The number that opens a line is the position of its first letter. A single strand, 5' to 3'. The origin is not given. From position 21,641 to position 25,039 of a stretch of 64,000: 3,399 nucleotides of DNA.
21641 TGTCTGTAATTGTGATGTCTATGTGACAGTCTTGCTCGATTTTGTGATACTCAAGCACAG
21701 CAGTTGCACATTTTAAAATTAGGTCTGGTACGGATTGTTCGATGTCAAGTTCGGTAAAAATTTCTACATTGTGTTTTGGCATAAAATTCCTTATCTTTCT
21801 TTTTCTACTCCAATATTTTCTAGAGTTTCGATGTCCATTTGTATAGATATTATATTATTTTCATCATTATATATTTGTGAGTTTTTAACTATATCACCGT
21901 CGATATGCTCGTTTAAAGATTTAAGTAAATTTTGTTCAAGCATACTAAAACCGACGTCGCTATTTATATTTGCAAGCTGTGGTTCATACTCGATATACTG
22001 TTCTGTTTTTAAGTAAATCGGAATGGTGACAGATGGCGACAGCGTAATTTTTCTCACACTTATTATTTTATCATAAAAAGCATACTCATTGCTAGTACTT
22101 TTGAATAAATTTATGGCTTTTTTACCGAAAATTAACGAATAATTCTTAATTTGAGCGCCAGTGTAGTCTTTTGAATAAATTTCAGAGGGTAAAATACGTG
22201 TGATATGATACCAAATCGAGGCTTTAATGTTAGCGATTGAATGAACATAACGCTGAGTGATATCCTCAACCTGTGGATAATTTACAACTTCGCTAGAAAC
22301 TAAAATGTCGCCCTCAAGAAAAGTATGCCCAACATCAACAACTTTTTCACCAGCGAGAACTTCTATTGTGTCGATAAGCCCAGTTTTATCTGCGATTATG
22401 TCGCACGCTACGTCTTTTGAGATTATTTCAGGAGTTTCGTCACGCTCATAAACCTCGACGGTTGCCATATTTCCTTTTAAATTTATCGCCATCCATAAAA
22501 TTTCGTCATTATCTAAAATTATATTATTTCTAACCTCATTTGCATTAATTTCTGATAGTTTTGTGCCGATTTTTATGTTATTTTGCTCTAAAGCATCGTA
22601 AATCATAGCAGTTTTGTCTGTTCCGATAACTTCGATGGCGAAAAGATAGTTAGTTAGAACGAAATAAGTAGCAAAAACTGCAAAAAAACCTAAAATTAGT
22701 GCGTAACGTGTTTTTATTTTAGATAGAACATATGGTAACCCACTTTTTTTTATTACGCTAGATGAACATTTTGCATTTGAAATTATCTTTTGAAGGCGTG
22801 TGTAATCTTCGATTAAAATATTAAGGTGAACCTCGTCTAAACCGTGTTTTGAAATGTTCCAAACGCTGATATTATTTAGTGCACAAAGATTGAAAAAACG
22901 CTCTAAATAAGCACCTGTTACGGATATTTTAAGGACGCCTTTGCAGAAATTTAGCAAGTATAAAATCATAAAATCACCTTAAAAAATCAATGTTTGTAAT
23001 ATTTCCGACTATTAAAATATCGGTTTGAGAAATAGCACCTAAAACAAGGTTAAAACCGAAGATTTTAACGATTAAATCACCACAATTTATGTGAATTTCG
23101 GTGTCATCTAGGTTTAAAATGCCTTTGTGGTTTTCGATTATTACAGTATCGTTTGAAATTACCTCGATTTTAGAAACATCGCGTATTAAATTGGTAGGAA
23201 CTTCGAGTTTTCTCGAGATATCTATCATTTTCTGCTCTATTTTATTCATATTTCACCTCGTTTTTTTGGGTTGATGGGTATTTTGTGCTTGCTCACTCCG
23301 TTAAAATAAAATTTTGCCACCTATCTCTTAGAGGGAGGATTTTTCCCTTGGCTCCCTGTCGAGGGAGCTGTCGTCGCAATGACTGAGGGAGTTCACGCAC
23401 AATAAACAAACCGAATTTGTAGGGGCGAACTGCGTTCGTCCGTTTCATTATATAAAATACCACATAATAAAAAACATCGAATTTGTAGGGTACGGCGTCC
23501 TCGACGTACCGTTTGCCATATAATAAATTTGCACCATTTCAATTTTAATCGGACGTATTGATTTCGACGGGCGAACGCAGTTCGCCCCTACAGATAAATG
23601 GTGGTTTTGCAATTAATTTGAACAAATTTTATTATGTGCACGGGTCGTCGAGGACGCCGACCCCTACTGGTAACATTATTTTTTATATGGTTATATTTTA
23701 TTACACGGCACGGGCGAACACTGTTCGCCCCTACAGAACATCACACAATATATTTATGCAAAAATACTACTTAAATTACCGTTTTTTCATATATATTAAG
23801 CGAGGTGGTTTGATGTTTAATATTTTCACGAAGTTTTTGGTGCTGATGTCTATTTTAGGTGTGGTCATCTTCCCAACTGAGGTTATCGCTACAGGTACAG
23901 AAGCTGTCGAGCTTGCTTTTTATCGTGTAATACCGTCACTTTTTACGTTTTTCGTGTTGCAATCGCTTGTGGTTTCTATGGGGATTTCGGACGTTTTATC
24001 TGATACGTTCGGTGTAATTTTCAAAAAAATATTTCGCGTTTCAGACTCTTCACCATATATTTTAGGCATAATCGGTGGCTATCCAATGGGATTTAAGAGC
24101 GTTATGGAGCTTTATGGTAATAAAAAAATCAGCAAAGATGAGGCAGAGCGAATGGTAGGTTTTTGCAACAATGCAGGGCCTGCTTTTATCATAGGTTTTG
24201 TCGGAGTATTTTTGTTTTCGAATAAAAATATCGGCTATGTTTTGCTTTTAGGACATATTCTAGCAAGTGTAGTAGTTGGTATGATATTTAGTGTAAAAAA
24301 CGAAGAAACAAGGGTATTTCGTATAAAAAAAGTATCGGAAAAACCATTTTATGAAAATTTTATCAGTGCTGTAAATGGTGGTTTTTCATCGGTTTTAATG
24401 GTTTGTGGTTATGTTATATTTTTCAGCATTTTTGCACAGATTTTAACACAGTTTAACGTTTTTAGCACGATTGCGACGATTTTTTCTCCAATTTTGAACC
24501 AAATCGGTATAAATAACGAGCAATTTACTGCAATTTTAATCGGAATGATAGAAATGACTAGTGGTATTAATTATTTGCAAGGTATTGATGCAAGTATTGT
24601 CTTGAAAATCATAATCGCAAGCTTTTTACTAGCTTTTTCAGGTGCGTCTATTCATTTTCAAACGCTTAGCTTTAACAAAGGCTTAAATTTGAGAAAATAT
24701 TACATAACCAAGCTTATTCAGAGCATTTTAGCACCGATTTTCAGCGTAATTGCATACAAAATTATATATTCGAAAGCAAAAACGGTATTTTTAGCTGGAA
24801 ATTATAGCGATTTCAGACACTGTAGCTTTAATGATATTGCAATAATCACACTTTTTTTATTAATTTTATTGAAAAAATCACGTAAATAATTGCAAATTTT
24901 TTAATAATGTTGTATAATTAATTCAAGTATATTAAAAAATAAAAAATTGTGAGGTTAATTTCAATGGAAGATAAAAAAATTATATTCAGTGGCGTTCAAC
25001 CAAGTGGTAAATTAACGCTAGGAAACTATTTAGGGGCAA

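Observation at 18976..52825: Dense family of GTAG-headed GC-rich hairpin repeats (REP/REPIN/BIME-like) in a sporulating low-GC Firmicute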

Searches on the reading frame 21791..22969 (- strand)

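Call 38: search_protein_families(library=ncbifam, proteins=[window:21791-22969:-], max_evalue=0.00001)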
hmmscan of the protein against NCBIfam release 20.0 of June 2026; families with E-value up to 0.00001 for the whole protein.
window:21791-22969:- (392 aa): 1 family
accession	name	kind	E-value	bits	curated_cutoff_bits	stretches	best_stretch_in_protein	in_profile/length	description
TIGR02876.1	spore_yqfD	equivalog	2.6e-70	237.4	256.7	1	6-387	2-381/382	sporulation protein YqfD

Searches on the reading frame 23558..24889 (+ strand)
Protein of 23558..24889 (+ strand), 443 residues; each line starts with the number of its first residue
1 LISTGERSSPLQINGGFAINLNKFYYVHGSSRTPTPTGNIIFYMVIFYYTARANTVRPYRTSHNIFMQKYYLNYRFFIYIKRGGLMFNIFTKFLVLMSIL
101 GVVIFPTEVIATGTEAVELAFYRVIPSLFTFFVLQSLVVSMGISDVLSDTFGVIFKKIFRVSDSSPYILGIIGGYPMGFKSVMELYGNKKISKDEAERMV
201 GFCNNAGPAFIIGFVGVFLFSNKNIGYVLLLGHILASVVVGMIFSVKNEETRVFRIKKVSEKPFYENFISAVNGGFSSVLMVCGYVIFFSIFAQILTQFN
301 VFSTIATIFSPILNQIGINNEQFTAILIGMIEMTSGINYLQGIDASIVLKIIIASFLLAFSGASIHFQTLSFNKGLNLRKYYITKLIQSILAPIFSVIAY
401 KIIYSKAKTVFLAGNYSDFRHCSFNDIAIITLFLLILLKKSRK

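Call 38: search_protein_families(library=ncbifam, proteins=[window:23558-24889:+], max_evalue=0.00001)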
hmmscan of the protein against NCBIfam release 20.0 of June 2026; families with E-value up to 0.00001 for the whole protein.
window:23558-24889:+ (443 aa): 1 family
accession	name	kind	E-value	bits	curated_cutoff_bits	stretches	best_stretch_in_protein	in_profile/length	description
TIGR02871.1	spore_ylbJ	equivalog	3.6e-68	230.3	304.65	1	91-436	4-358/363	sporulation integral membrane protein YlbJ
